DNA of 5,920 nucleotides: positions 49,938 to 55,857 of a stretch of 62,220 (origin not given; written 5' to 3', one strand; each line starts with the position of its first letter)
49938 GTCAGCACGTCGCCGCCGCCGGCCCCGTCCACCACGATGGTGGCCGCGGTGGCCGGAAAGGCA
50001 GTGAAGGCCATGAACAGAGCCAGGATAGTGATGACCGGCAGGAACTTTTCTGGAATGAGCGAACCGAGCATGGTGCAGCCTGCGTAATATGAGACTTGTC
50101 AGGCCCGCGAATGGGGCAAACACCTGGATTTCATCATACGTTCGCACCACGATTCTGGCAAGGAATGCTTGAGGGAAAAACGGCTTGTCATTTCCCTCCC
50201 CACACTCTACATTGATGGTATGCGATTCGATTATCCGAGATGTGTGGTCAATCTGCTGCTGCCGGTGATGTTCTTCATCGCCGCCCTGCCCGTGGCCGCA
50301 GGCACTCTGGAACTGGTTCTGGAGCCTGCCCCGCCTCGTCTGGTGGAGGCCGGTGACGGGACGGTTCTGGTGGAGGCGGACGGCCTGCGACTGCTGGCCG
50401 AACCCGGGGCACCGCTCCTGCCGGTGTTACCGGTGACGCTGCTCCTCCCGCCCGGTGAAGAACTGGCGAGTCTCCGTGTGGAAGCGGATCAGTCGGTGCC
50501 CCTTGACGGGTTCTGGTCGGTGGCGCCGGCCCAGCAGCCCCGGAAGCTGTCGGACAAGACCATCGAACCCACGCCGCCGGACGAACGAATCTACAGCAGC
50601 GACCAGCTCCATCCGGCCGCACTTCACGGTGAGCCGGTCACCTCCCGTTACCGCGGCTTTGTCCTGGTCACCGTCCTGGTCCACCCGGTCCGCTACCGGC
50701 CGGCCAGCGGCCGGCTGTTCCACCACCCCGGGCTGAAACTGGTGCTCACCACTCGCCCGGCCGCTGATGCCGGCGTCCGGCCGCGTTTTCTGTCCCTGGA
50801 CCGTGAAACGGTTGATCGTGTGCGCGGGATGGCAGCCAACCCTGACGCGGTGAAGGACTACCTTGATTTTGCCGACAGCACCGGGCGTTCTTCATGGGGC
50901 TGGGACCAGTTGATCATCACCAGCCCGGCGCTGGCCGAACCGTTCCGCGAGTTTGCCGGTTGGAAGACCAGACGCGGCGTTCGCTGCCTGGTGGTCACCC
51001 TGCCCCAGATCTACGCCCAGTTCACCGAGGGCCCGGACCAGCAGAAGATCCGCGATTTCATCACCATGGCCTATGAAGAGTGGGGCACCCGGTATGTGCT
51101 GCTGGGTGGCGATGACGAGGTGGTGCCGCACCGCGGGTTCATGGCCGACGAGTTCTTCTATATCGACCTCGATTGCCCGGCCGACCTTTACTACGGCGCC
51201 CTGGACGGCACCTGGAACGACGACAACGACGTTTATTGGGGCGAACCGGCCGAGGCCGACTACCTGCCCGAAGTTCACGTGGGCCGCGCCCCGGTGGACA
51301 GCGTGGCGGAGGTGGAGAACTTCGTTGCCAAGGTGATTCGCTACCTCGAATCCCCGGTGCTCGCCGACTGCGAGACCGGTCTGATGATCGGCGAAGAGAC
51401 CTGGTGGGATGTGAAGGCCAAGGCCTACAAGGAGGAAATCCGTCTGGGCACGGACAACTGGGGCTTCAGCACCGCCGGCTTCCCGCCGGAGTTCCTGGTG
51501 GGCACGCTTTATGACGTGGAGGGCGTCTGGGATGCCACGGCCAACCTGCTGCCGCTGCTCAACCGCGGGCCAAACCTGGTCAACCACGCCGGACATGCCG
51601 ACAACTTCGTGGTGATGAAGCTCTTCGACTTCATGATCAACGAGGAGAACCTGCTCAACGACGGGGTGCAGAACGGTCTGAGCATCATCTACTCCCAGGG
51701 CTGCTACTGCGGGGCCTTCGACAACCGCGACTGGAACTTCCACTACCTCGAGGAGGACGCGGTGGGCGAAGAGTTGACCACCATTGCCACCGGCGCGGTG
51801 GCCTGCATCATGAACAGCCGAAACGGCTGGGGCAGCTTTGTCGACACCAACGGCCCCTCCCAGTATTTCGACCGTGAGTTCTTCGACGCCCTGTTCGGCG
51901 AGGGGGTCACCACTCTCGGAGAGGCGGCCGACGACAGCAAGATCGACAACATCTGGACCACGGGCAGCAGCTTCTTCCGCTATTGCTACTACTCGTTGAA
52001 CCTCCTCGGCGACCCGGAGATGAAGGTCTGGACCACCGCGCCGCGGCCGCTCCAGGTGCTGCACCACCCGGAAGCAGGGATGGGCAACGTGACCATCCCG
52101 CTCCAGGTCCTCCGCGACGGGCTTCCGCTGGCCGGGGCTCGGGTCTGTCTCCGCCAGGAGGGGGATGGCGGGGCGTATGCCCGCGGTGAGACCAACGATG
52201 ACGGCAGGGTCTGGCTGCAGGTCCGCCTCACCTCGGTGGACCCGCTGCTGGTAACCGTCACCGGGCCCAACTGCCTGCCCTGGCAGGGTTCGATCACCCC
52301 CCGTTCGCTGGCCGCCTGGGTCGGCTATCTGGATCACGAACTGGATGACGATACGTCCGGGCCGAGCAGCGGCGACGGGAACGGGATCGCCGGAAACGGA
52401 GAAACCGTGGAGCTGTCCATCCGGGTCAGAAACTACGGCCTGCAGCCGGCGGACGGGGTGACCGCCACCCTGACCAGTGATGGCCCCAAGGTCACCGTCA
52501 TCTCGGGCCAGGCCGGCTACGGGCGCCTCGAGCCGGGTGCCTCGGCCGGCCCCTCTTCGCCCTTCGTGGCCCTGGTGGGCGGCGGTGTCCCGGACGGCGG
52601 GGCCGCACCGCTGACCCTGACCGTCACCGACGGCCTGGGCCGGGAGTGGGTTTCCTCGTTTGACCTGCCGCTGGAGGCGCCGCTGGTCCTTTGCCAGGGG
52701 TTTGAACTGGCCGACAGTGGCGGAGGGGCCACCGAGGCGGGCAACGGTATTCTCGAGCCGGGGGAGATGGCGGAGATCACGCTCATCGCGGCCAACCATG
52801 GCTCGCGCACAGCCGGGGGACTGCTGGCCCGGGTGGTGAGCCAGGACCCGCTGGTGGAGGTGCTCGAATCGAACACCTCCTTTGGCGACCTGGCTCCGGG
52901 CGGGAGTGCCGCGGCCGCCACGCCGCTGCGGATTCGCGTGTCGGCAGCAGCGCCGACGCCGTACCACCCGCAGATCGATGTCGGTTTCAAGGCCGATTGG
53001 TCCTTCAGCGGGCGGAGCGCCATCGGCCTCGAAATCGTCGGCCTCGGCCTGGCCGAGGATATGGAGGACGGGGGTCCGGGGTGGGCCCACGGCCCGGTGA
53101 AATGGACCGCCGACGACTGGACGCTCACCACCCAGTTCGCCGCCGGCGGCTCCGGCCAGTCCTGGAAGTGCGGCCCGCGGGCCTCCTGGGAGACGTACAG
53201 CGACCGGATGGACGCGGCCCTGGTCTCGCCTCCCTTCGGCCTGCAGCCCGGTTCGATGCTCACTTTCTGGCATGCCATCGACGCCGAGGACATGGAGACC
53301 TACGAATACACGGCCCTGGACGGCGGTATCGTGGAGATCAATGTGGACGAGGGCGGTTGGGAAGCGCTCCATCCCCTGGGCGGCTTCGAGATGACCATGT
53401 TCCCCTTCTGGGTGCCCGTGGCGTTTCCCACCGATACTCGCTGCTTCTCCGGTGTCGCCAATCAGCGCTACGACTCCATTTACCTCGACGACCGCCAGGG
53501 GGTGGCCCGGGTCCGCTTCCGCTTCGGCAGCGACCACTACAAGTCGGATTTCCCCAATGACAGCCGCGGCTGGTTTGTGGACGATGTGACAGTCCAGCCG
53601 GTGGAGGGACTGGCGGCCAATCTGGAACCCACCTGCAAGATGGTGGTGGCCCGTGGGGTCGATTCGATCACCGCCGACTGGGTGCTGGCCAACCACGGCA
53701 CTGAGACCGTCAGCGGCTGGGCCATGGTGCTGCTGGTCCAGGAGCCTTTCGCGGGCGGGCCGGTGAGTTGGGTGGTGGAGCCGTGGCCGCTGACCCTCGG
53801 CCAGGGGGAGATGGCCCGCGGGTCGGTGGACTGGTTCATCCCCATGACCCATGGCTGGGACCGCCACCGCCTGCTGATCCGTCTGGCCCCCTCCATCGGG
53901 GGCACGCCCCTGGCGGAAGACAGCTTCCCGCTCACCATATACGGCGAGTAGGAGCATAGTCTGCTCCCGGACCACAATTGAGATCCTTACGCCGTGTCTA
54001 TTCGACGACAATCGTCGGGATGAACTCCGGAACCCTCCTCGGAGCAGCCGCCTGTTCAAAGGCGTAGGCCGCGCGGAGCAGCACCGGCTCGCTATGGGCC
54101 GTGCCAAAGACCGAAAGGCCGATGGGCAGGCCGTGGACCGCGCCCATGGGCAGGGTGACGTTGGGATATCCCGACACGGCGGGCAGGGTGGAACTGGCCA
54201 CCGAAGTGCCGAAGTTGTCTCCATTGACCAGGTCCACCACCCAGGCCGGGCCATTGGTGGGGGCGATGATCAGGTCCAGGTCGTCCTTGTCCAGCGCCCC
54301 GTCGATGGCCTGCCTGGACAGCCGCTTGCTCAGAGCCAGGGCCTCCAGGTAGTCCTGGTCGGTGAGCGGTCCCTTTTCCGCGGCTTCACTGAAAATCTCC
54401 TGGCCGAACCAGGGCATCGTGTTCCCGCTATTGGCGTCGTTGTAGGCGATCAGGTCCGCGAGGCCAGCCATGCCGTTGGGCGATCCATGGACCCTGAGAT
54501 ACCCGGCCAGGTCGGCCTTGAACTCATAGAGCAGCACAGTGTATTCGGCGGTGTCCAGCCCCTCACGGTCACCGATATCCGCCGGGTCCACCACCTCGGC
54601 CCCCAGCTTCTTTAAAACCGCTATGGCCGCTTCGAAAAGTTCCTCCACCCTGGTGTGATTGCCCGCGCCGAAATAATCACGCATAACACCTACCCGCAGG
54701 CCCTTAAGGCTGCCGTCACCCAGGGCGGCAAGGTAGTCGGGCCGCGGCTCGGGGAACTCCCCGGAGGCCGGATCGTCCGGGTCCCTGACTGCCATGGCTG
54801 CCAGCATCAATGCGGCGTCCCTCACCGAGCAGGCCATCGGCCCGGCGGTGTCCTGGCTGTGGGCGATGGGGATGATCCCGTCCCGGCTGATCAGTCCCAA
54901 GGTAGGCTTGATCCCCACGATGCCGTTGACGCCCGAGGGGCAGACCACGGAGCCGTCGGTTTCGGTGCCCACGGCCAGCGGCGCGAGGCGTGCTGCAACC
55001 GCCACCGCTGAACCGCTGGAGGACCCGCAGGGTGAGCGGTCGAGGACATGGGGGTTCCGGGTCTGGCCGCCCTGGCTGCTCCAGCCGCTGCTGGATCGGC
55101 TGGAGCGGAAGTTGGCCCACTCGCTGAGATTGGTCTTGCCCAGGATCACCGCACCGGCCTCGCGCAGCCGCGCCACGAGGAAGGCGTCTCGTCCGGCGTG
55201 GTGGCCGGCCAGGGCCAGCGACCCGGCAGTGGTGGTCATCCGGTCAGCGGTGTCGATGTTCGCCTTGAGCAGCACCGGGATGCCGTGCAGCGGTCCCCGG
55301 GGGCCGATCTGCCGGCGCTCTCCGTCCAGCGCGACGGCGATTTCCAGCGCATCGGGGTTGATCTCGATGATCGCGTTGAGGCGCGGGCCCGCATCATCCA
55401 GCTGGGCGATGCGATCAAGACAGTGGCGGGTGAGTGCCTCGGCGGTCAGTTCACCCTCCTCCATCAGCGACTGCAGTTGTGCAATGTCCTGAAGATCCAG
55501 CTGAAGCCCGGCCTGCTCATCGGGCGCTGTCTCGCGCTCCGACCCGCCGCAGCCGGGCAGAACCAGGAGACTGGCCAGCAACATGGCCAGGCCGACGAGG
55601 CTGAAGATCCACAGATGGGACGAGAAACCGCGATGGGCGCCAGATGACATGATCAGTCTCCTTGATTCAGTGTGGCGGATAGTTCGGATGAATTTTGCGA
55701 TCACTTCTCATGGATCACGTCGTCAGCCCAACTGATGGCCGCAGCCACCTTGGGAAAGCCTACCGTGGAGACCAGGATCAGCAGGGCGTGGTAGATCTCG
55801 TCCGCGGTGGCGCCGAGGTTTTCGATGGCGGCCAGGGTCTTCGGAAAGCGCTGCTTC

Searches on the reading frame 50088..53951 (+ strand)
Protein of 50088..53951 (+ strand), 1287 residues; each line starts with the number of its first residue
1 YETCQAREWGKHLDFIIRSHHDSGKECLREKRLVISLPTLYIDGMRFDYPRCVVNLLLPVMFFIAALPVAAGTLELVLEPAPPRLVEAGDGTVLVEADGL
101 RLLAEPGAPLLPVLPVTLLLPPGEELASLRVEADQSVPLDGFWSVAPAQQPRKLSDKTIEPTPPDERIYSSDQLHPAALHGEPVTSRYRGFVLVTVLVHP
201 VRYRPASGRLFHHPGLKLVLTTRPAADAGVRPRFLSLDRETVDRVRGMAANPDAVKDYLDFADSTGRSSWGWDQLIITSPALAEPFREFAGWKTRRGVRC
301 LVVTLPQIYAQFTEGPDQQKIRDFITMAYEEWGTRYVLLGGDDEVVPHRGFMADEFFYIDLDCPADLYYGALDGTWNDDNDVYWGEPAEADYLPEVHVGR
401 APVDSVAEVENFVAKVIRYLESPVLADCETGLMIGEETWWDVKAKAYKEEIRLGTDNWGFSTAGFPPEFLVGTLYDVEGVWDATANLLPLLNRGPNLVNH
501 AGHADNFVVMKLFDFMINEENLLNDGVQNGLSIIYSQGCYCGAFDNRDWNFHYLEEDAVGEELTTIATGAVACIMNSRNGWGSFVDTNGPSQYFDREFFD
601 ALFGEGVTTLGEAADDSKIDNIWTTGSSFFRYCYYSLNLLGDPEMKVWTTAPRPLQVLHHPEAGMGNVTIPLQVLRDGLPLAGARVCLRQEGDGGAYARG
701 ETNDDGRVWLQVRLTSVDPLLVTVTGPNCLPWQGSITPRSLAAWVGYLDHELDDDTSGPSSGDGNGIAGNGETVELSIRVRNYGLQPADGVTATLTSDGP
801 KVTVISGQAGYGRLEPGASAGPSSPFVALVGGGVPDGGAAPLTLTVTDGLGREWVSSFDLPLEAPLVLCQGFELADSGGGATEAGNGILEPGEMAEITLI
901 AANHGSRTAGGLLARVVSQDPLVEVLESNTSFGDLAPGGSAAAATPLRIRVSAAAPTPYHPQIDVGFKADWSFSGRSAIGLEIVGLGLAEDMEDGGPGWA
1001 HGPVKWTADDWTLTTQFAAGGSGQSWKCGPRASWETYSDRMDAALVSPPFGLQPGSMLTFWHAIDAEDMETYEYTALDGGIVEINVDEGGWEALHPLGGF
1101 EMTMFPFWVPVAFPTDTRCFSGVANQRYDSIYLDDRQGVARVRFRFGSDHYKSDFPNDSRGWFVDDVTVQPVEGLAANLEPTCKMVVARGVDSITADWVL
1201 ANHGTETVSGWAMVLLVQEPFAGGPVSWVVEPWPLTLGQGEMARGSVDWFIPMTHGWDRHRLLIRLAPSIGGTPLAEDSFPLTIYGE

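Call 46: search_protein_families(library=pfam, proteins=[window:50088-53951:+], max_evalue=0.0001)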
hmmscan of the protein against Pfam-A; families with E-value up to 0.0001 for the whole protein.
window:50088-53951:+ (1287 aa): 1 family
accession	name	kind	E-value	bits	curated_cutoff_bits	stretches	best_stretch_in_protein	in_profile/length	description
PF01364.23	Peptidase_C25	-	2.6e-58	198.5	23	1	275-647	2-374/374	Peptidase family C25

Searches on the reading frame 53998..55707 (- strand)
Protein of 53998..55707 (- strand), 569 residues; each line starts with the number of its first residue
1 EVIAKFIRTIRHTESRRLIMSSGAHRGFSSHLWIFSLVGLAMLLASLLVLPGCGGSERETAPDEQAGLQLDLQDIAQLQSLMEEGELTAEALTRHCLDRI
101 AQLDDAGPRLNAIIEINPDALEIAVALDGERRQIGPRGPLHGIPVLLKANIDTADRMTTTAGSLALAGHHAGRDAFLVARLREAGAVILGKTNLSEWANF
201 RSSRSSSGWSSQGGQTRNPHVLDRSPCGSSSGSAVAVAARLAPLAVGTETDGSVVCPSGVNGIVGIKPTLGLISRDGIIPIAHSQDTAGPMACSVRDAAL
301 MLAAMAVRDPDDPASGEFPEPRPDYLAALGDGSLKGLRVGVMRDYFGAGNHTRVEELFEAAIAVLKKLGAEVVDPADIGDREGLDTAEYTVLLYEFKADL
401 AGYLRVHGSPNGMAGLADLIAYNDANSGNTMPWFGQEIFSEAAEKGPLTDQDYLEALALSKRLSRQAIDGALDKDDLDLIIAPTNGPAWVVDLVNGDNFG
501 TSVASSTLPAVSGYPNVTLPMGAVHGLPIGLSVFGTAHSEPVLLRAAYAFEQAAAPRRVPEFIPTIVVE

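Call 46: search_protein_families(library=pfam, proteins=[window:53998-55707:-], max_evalue=0.0001)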
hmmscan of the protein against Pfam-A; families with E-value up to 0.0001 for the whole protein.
window:53998-55707:- (569 aa): 1 family
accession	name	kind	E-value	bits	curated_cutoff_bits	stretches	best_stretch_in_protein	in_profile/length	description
PF01425.27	Amidase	-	6.2e-96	322.6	27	1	92-544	2-445/445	Amidase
